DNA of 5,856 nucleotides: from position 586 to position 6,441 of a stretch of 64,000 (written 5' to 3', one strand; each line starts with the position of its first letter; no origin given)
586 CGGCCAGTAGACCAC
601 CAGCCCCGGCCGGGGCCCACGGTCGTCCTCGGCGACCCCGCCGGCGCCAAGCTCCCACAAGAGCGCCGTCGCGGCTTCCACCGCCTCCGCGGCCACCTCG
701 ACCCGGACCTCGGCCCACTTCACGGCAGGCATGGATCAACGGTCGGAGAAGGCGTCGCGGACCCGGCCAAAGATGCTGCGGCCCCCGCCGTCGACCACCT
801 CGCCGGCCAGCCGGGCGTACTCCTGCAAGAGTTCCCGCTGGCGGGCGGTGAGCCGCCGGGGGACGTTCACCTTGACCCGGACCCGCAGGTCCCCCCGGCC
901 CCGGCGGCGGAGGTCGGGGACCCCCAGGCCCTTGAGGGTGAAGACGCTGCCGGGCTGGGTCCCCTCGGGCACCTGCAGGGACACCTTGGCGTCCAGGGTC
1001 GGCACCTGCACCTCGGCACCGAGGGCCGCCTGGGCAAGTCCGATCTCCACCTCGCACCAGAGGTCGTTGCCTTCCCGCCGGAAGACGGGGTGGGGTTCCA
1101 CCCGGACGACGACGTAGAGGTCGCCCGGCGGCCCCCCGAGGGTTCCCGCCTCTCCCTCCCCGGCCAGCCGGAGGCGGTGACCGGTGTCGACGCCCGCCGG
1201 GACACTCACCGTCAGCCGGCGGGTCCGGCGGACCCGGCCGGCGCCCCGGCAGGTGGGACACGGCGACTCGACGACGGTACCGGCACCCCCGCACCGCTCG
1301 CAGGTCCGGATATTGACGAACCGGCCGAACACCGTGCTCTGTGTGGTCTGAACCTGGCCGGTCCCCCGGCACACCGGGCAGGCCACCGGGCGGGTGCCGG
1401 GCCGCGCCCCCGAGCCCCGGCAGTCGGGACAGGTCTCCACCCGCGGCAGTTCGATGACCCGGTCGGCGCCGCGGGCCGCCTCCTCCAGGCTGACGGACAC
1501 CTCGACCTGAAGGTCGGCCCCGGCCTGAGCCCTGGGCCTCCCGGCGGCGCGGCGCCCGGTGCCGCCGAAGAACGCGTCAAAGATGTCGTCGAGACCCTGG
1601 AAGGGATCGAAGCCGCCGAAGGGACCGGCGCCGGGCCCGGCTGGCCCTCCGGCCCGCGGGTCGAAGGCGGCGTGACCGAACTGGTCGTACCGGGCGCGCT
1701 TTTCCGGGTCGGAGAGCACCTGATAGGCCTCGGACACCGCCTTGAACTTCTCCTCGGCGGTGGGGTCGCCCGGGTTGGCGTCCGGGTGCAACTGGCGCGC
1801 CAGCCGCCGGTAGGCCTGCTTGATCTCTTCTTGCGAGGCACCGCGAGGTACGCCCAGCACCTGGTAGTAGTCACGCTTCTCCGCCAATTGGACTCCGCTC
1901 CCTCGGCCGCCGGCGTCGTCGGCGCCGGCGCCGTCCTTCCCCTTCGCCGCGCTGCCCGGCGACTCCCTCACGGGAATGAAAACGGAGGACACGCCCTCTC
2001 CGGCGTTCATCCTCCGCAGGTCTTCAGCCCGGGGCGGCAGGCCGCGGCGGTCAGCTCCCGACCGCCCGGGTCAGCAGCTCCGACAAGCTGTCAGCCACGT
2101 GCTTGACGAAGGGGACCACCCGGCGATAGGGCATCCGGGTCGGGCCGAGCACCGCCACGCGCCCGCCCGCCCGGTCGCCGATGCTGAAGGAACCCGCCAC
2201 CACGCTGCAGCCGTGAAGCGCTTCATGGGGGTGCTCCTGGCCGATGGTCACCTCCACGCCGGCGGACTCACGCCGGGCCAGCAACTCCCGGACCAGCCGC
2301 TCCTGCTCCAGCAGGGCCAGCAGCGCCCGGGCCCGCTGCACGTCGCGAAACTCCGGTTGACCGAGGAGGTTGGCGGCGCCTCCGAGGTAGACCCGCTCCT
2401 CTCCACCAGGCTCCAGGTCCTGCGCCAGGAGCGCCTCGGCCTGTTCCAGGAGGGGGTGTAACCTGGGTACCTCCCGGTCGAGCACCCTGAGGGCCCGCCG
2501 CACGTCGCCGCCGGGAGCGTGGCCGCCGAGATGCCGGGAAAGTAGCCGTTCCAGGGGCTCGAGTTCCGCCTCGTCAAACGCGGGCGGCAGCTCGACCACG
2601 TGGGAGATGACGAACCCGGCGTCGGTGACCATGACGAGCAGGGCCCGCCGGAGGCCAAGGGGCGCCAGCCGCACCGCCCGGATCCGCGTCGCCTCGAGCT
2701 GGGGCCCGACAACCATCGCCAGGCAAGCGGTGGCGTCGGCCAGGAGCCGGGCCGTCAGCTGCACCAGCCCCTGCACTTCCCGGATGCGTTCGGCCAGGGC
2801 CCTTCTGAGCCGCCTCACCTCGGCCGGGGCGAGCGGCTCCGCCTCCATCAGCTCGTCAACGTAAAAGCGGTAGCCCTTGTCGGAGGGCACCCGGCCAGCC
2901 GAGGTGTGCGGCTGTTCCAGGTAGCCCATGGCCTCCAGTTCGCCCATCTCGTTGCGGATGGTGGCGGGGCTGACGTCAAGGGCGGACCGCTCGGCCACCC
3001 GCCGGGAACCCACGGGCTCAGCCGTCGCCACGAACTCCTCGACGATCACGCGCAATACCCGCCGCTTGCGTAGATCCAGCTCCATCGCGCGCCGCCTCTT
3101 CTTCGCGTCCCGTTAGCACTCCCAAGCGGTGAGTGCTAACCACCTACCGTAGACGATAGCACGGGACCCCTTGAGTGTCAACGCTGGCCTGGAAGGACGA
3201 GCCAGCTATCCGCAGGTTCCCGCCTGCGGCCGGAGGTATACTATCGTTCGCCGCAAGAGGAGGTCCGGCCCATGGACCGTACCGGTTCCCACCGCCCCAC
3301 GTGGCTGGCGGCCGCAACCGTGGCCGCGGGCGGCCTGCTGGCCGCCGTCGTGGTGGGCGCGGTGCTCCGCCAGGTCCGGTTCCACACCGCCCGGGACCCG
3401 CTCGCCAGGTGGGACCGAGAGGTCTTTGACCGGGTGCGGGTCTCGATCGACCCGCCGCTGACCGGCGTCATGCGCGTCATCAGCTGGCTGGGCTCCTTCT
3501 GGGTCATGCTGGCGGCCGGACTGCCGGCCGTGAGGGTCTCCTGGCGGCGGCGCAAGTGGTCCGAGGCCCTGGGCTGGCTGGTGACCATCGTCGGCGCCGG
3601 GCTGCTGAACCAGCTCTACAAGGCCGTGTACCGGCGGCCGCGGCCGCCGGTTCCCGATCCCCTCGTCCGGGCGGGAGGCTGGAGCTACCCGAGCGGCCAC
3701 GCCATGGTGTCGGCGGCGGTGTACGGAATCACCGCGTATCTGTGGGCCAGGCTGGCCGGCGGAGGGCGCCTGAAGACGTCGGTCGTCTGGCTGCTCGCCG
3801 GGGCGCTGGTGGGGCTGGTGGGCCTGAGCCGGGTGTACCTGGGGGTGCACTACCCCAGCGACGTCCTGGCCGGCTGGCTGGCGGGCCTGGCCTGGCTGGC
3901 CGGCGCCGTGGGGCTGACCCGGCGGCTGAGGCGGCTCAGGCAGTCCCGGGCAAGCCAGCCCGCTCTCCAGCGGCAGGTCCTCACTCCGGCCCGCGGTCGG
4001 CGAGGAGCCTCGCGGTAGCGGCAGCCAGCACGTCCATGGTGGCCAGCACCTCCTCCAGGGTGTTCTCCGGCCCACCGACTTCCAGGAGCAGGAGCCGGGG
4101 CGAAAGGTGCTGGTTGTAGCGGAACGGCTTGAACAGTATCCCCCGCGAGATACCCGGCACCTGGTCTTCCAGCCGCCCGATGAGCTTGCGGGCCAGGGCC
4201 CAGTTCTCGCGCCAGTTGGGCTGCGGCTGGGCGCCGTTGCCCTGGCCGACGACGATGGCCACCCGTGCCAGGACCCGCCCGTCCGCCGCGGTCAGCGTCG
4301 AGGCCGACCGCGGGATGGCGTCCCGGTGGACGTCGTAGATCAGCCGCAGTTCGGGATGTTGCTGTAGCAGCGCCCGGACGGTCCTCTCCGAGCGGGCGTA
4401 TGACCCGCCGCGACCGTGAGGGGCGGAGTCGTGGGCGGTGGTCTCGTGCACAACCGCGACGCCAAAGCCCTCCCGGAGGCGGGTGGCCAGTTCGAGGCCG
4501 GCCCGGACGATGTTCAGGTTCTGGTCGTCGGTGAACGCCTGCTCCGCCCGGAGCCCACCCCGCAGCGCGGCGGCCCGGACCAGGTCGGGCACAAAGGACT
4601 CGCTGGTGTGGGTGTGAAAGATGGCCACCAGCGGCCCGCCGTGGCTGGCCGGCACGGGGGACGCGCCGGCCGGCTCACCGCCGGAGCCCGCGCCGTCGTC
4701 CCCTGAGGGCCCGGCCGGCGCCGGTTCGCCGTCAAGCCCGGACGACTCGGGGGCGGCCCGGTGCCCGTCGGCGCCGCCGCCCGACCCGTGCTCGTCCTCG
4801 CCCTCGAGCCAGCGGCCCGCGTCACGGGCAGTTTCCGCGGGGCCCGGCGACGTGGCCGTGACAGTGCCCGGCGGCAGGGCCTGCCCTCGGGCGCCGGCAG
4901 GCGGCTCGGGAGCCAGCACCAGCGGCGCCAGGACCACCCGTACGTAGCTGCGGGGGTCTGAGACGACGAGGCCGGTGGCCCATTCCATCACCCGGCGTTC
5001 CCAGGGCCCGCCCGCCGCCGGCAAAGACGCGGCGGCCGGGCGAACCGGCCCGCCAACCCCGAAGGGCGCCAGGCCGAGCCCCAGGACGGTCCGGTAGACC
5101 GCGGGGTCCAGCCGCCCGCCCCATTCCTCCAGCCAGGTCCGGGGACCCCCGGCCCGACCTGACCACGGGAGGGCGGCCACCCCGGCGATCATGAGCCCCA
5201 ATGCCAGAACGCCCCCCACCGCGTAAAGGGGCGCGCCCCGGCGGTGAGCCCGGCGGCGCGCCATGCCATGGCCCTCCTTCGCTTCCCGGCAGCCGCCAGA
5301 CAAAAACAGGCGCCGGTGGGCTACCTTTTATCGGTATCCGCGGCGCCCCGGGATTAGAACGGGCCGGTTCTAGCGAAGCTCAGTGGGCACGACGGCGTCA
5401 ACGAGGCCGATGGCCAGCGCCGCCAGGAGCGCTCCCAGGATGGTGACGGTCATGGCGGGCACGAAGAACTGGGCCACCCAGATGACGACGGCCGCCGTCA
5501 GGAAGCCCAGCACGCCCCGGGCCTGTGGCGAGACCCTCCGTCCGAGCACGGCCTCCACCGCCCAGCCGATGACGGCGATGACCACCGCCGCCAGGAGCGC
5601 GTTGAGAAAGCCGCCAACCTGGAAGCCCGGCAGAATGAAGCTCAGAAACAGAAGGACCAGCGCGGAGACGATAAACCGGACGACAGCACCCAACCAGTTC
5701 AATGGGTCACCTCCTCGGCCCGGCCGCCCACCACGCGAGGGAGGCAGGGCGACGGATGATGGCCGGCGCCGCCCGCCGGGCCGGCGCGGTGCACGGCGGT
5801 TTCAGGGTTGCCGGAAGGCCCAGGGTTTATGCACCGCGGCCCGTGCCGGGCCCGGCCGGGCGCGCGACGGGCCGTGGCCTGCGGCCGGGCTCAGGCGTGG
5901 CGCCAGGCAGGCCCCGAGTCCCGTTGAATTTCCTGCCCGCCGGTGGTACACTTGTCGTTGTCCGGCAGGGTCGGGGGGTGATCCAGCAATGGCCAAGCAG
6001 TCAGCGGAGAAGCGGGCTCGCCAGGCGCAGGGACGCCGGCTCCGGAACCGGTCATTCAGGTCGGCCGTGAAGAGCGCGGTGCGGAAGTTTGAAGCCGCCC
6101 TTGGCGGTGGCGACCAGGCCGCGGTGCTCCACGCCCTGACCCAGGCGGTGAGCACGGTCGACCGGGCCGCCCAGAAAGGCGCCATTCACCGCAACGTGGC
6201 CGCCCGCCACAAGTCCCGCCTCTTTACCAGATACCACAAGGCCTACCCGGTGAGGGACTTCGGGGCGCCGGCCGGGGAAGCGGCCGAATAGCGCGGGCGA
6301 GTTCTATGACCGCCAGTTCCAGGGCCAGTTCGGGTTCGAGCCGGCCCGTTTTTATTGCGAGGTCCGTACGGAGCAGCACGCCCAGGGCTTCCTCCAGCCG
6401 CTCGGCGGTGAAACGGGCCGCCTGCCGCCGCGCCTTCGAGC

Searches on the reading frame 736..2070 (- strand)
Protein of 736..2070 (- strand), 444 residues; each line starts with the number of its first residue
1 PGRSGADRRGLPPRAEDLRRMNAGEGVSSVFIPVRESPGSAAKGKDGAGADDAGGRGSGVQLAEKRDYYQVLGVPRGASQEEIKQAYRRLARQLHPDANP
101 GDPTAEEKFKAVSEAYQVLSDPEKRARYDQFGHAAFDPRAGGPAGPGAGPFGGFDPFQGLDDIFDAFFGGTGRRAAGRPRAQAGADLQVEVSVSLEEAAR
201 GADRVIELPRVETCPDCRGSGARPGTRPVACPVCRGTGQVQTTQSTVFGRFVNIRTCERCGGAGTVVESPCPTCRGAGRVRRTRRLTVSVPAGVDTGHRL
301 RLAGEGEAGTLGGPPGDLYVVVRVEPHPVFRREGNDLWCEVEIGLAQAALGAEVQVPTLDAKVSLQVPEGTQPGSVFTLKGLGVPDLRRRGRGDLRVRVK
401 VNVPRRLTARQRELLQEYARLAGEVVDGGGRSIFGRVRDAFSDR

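Call 48: search_protein_families(library=pfam, proteins=[window:736-2070:-])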
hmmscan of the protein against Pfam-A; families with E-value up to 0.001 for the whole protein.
window:736-2070:- (444 aa): 4 families
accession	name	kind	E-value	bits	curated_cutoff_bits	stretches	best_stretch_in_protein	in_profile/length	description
PF01556.23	DnaJ_C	-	1e-52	178.6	26.6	1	187-404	1-152/152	DnaJ C terminal domain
PF00226.36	DnaJ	-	6e-30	103.6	27.8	1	67-129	1-63/63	DnaJ domain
PF00684.25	DnaJ_CXXCXGXG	-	1e-16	61.4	32.7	1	214-278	1-65/65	DnaJ central domain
PF15777.11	Anti-TRAP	-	1.1e-05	25.8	32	1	208-246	6-48/59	Tryptophan RNA-binding attenuator protein inhibitory protein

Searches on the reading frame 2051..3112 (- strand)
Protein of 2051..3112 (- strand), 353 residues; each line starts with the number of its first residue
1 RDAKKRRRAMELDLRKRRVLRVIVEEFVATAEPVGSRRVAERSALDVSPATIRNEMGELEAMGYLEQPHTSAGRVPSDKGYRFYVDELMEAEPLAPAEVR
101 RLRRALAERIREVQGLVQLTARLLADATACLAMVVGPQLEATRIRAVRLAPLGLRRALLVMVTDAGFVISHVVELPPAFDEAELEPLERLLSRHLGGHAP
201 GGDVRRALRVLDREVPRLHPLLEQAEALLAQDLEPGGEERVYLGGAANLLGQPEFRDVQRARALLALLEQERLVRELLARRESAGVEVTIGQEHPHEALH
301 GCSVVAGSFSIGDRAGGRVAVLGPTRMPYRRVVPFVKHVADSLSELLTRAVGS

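Call 48: search_protein_families(library=pfam, proteins=[window:2051-3112:-])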
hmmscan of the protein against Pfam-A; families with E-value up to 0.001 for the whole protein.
window:2051-3112:- (353 aa): 1 family
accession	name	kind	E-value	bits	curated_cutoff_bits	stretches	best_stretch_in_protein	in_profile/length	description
PF01628.27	HrcA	-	4.3e-52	177.6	22.2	1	116-333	3-215/215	HrcA protein C terminal domain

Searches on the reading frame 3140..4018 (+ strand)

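Call 48: search_protein_families(library=pfam, proteins=[window:3140-4018:+])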
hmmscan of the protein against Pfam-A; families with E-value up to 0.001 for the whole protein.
window:3140-4018:+ (292 aa): 1 family
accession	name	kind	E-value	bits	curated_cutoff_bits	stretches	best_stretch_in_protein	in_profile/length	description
PF01569.27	PAP2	-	2.9e-21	76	27.2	1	144-260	3-125/130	PAP2 superfamily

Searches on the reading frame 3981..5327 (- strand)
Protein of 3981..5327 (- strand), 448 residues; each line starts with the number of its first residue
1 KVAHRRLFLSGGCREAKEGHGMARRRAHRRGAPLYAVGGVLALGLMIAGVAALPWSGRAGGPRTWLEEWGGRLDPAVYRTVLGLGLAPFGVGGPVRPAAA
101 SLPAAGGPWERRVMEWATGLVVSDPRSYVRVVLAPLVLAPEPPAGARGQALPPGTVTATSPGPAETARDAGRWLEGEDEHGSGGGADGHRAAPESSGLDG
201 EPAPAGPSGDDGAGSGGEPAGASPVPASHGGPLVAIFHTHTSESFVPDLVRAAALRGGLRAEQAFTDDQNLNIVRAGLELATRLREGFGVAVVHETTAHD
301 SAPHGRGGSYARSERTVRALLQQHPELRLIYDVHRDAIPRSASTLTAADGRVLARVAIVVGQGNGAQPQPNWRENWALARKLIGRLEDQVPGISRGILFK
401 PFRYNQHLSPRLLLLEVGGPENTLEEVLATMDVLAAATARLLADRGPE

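Call 48: search_protein_families(library=pfam, proteins=[window:3981-5327:-])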
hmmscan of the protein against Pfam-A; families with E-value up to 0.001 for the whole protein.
window:3981-5327:- (448 aa): 1 family
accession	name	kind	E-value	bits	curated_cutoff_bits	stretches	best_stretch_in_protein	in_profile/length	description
PF07454.18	SpoIIP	-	5.8e-54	183.9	24.4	1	227-437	76-267/269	Stage II sporulation protein P (SpoIIP)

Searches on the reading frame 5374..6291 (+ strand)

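Call 48: search_protein_families(library=pfam, proteins=[window:5374-6291:+])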
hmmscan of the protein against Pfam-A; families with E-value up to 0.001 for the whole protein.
window:5374-6291:+ (305 aa): 1 family
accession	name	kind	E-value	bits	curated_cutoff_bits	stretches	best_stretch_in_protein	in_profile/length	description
PF01649.23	Ribosomal_S20p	-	1.8e-24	86.6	29.5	1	209-286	4-81/83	Ribosomal protein S20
